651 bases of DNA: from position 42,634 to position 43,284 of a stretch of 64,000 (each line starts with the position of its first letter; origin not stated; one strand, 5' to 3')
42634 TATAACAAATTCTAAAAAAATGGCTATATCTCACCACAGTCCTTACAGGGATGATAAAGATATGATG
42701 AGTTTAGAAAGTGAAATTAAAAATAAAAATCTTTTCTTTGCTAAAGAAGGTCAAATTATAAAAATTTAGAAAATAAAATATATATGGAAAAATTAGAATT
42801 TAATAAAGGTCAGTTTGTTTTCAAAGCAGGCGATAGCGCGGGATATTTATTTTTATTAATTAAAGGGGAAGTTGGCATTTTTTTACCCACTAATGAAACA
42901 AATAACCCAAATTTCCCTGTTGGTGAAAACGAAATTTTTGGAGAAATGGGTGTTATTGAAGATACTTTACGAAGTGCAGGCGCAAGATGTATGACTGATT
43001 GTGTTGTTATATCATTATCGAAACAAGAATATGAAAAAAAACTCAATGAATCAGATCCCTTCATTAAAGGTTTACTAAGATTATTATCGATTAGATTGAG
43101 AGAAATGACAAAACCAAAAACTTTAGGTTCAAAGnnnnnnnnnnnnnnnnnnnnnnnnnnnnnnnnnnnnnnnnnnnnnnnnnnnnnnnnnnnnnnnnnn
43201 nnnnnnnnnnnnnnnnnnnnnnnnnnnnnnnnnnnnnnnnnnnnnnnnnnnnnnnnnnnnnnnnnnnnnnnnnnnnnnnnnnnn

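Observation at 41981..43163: Minimal cyclic-nucleotide module: MBL-fold hydrolase plus an output-less cNMP-binding protein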

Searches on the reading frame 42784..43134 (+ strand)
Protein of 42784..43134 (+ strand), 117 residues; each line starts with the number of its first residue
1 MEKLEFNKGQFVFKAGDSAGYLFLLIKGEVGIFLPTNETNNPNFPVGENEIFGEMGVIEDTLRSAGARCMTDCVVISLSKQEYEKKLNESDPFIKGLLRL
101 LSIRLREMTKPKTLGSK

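Call 3: search_protein_families(library=pfam, proteins=[window:42784-43134:+], max_evalue=0.01)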
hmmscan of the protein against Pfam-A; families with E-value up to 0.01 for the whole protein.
window:42784-43134:+ (117 aa): 1 family
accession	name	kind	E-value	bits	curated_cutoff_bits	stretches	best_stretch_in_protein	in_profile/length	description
PF00027.35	cNMP_binding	-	4.7e-16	59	27.5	1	4-88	2-87/89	Cyclic nucleotide-binding domain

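Call 4: search_protein_families(library=ncbifam, proteins=[window:42784-43134:+], max_evalue=0.01)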
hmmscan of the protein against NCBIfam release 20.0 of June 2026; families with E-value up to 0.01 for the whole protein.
window:42784-43134:+ (117 aa): 5 families
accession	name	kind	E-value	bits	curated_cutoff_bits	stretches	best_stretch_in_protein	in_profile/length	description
NF008732.0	PRK11753.1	equivalog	5.2e-08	32.6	266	1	8-110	30-134/214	cAMP-activated global transcriptional regulator CRP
TIGR03896.1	cyc_nuc_ocin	subfamily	1.2e-07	31.4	161.05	1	7-112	167-277/317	bacteriocin-type transport-associated protein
NF007707.0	PRK10402.1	subfamily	3.3e-06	26.9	180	1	4-104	34-135/226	transcriptional regulator YeiL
NF041163.2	encap_f2b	equivalog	2.1e-05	23.8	400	1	3-95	97-191/450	family 2B encapsulin nanocompartment shell protein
NF058543.1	ActPatMycb56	equivalog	0.0056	15.6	460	1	2-75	20-93/317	acetyltransferase Pat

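Call 6: search_solved_structures(query=window:42784-43134:+, max_evalue=0.01, show_alignments=2)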
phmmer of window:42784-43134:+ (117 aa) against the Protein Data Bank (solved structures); distinct sequences matched with E-value up to 0.01: 93 (the best 60 are shown).
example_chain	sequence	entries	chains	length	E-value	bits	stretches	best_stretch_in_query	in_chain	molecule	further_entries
6hq3_A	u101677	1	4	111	1.4e-14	57.1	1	3-107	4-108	EAL Enzyme Bd1971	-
6hq2_A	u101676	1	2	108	2.3e-14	56.4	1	3-106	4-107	EAL Enzyme Bd1971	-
6hq5_A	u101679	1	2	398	7e-14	54.9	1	3-107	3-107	EAL Enzyme Bd1971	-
6hq4_A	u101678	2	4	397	8.5e-14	54.6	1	4-107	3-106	EAL Enzyme Bd1971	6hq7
9ya0_MA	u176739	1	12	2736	9e-14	54.5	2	6-91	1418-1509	PCR12, TGME49_219070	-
5kbf_A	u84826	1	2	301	1.4e-10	44.3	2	7-83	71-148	CAMP-dependent protein kinase regulatory subunit, putative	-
4rz7_A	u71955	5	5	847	6.5e-10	42.1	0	5-85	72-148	cGMP-dependent protein kinase, putative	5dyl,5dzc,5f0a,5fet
5ezr_A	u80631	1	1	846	6.5e-10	42.1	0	5-85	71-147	cGMP-dependent protein kinase, putative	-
9p74_A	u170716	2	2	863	6.9e-10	42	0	5-84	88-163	cGMP-dependent protein kinase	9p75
5dyk_A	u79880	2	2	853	3.2e-09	39.9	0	4-85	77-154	CGMP-dependent protein kinase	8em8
3of1_A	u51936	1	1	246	1.6e-08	37.6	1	3-95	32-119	cAMP-dependent protein kinase regulatory subunit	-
1ne4_A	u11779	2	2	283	7.2e-08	35.5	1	4-87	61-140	cAMP-dependent protein kinase type I-alpha regulatory chain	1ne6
1rgs_A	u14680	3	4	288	7.5e-08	35.5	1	4-87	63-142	CAMP DEPENDENT PROTEIN KINASE | cAMP-dependent protein kinase type I-alpha regulatory chain | cAMP-dependent protein kinase type I-alpha regulatory subunit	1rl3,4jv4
5v4s_A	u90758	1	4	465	9.8e-08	35.1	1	3-93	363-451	Transporter, cation channel family / cyclic nucleotide-binding domain multi-domain protein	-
5jr7_B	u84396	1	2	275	1.2e-07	34.8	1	4-87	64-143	cAMP-dependent protein kinase type I-alpha regulatory subunit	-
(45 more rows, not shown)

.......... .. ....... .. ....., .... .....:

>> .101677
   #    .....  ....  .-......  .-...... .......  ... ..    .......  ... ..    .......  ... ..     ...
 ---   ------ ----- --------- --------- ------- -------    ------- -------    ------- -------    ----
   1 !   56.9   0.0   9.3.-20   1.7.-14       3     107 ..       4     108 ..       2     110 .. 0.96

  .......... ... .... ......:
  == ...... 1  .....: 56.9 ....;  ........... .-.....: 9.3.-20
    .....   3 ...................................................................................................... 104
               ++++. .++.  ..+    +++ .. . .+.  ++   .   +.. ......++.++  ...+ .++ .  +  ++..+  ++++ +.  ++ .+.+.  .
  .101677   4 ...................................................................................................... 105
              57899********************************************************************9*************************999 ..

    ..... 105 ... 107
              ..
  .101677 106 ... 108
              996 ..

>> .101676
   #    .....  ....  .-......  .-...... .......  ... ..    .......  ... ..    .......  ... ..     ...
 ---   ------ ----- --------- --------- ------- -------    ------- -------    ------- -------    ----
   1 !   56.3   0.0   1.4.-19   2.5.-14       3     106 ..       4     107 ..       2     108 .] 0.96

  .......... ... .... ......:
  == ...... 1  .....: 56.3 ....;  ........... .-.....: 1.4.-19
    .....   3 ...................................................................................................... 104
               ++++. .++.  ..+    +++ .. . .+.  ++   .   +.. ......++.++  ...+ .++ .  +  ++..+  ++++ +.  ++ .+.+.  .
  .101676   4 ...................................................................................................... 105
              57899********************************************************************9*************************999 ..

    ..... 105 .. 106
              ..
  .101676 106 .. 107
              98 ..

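Call 29: find_homologous_proteins(query=window:42784-43134:+, max_evalue=0.001)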
Query window:42784-43134:+ (117 aa): 44 proteins with E <= 0.001 among 45 candidates.
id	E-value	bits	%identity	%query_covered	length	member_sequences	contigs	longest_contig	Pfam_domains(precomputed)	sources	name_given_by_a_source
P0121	9.7e-70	249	98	100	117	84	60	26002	PF00027.36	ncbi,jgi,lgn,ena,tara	tara:strand:- start:24384 stop:24737 length:354 start_codon:yes stop_codon:yes gene_type:complete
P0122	5.7e-66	237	93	100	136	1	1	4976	PF00027.36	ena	-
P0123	1.7e-62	226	89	100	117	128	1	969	PF00027.36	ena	-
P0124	6.5e-62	224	88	100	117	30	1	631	PF00027.36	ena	-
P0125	1.5e-59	217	83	100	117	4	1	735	PF00027.36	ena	-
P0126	4.0e-55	202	81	100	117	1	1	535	PF00027.36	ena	-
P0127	7.1e-55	201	79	100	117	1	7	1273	PF00027.36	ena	-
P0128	9.6e-55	201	79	100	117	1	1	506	PF00027.36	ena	-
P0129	1.4e-54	201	75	100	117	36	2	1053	PF00027.36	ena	-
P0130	4.3e-53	196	100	79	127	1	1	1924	PF00027.36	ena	-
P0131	1.7e-52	194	77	100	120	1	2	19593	PF00027.36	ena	-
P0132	1.7e-49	184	77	94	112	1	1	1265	PF00027.36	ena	-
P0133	7.3e-49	182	76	94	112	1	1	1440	PF00027.36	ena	-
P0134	1.7e-45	171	71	94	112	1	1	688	PF00027.36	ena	-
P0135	4.3e-45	170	70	94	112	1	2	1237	PF00027.36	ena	-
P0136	6.8e-45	169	69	99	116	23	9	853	PF00027.36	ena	-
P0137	1.1e-44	169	69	94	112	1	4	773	PF00027.36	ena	-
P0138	2.6e-44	167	68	99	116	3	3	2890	PF00027.36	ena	-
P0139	8.2e-44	166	65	98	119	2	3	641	PF00027.36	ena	-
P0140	1.5e-43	165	68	94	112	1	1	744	PF00027.36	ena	-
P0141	4.4e-43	164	64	97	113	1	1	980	PF00027.36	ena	-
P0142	9.1e-43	163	66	96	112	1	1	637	PF00027.36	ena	-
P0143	2.7e-40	155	60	95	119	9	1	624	PF00027.36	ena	-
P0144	1.9e-38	149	59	95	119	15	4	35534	PF00027.36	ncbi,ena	-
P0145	3.8e-38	148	89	65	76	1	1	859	PF00027.36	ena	-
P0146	9.4e-38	146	79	73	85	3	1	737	PF00027.36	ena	-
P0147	1.9e-37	145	68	96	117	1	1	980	PF00027.36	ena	-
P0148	4.4e-37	144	61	94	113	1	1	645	PF00027.36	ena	-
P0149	1.0e-36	143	59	96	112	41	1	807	PF00027.36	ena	-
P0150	5.1e-36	141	99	60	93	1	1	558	PF00027.36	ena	-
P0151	8.7e-36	140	74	79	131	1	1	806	PF00027.36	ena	-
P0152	3.0e-35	138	78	73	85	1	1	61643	PF00027.36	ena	-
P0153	7.1e-35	137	56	94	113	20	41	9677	PF00027.36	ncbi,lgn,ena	-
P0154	1.6e-34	136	56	96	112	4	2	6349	PF00027.36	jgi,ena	-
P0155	2.3e-34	135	56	96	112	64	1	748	PF00027.36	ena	-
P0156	7.3e-33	131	55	92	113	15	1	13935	PF00027.36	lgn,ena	-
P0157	9.2e-33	130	56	92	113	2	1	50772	PF00027.36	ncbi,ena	-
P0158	5.2e-31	125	69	74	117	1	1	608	PF00027.36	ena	-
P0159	5.5e-31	125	54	96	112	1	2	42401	PF00027.36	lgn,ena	-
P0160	2.2e-27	113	50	96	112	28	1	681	PF00027.36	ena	-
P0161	2.7e-26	109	76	56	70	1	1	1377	PF00027.36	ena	-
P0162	1.1e-21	95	53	91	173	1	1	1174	PF00027.36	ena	-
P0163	1.4e-17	81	59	60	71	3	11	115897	PF00027.36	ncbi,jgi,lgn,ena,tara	tara:strand:+ start:1299 stop:1514 length:216 start_codon:yes stop_codon:yes gene_type:complete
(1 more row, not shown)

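Call 37: search_protein_families(library=padloc, proteins=[window:42784-43134:+], max_evalue=0.01)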
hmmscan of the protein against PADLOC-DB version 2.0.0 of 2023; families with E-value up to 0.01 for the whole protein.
window:42784-43134:+ (117 aa): 4 families
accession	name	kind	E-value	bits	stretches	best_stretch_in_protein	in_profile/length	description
PDLC00731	Effector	-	2.2e-09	34.7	1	4-107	43-143/306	TIR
PDLC02371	PycTIR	-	3.1e-09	34.6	1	3-108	39-141/288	-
PDLC00732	Effector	-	1.9e-06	25.1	1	5-107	40-139/301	TIR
PDLC00730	Effector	-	8.2e-06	23.2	1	5-108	60-161/299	TIR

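Call 76: search_protein_representatives(protein=window:42784-43134:+)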
Query: 117 residues. Proteins with E-value up to 0.001 (for the whole library): 7517; up to 1e-10: 370; up to 1e-30: 7. The best 150 are listed.
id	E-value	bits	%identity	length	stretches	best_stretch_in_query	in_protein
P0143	8.5e-41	154.5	59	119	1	1-113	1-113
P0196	3.7e-38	146.0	30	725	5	5-100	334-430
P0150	1.6e-36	140.7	99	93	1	48-117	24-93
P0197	2.2e-35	137.1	57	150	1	1-109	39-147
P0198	5.9e-34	132.5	55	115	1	1-110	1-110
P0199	2.1e-32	127.5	26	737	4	5-106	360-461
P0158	1.7e-31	124.6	69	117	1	2-87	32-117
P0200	6.6e-30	119.4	58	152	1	1-95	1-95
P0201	8.5e-30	119.1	24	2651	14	7-87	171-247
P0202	5.3e-29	116.5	49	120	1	1-111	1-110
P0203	1.8e-28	114.8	26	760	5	5-106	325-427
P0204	2.2e-28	114.5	31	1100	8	45-88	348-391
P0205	8.0e-28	112.7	58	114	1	22-111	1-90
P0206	1.6e-27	111.7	61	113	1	1-89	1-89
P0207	1.8e-27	111.6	60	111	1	22-110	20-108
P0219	2.6e-22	95.0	41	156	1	1-106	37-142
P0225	2.4e-21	91.9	32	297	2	1-107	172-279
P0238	9.7e-20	86.7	31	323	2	1-111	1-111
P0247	1.5e-18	82.9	39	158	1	1-109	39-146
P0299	2.0e-15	72.8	37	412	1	3-107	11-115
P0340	5.1e-14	68.3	38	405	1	4-107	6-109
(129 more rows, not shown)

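Call 77: search_protein_families(library=pfam, proteins=[P0299, P0340, P0197, P0219, P0247, P0225, P0238, P0196], max_evalue=0.001)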
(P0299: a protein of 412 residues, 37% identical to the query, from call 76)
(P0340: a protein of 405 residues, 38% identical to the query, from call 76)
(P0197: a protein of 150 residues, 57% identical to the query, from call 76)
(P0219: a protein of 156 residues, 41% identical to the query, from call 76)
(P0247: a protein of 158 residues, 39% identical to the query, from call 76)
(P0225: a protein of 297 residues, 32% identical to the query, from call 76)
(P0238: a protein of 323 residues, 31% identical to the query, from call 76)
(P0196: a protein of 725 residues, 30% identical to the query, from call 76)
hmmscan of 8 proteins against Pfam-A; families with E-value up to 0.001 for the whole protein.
P0299 (412 aa): 2 families
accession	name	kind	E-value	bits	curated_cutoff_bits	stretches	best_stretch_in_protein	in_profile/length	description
PF00563.25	EAL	-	3.4e-66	223.4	31.3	1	162-394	4-236/236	EAL domain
PF00027.35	cNMP_binding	-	1.7e-22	79.6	27.5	1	12-96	2-87/89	Cyclic nucleotide-binding domain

P0340 (405 aa): 2 families
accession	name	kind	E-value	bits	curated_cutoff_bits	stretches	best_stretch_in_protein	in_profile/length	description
PF00563.25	EAL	-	2.3e-72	243.6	31.3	1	151-387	3-236/236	EAL domain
PF00027.35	cNMP_binding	-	9.5e-22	77.2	27.5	1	7-87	3-84/89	Cyclic nucleotide-binding domain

P0197 (150 aa): 1 family
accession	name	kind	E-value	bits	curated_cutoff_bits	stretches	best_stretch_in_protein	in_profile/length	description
PF00027.35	cNMP_binding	-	1.1e-15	57.8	27.5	1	43-125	3-86/89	Cyclic nucleotide-binding domain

P0219 (156 aa): 1 family
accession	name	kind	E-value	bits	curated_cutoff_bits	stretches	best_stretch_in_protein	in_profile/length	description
PF00027.35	cNMP_binding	-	7.7e-18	64.7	27.5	1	40-125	2-88/89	Cyclic nucleotide-binding domain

P0247 (158 aa): 1 family
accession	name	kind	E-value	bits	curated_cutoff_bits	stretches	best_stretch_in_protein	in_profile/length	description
PF00027.35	cNMP_binding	-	3.2e-17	62.7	27.5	1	43-126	3-88/89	Cyclic nucleotide-binding domain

P0225 (297 aa): 1 family
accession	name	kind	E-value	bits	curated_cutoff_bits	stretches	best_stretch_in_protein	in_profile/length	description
PF00027.35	cNMP_binding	-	2.3e-56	188.1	27.5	2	175-262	2-89/89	Cyclic nucleotide-binding domain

P0238 (323 aa): 1 family
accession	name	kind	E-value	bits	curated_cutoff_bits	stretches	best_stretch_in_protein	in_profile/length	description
PF00027.35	cNMP_binding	-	1.1e-38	131.6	27.5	2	5-89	3-88/89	Cyclic nucleotide-binding domain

P0196 (725 aa): 2 families
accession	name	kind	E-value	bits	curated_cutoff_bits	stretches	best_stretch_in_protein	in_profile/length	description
PF00027.35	cNMP_binding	-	3.6e-107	351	27.5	5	190-275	2-87/89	Cyclic nucleotide-binding domain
PF25562.1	CNBH_CNNM2_C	-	3.4e-05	23.9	27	0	339-366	64-91/172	Metal transporter CNNM2-like, C-terminal CNBH domain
